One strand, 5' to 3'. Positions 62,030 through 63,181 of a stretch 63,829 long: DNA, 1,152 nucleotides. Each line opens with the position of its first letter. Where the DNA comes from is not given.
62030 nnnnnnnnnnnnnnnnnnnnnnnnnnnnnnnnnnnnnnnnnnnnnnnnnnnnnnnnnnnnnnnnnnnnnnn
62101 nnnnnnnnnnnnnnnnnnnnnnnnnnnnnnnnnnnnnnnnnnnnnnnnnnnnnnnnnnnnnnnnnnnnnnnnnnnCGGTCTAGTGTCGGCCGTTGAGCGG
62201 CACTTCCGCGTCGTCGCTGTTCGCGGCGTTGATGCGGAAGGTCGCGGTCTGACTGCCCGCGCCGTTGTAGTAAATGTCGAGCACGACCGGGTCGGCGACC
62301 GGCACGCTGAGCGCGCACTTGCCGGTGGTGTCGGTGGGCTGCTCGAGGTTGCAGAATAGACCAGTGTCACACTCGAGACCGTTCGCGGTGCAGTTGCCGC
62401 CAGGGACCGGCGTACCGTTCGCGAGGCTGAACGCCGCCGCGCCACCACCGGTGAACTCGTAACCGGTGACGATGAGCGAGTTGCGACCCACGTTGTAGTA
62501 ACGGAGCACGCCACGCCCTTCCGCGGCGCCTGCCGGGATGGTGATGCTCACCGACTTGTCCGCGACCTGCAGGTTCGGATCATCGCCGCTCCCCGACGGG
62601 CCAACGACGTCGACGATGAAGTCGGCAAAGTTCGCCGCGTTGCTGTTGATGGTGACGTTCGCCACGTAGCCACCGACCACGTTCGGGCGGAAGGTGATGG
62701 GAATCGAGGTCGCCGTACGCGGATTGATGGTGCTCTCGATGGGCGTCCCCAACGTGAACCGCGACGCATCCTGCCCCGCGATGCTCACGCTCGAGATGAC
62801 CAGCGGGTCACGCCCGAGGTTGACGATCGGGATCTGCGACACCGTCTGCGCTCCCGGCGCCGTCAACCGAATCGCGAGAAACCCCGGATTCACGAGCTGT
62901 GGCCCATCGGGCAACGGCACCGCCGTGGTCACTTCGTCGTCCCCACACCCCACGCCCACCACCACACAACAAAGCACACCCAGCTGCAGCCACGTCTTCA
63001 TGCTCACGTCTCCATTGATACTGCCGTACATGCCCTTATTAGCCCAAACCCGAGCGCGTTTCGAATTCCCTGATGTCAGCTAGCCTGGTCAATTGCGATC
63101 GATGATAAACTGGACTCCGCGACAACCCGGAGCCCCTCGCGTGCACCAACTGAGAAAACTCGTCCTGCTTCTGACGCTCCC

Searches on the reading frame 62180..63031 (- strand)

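Call 23: search_protein_families(library=ncbifam, proteins=[window:62180-63031:-], max_evalue=0.001)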
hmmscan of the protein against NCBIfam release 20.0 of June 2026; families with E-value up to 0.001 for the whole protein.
window:62180-63031:- (283 aa): 1 family
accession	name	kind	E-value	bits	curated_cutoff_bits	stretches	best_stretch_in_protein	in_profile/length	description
NF012200.0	choice_anch_D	domain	2.2e-10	41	45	1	61-134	33-107/108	choice-of-anchor D domain-containing protein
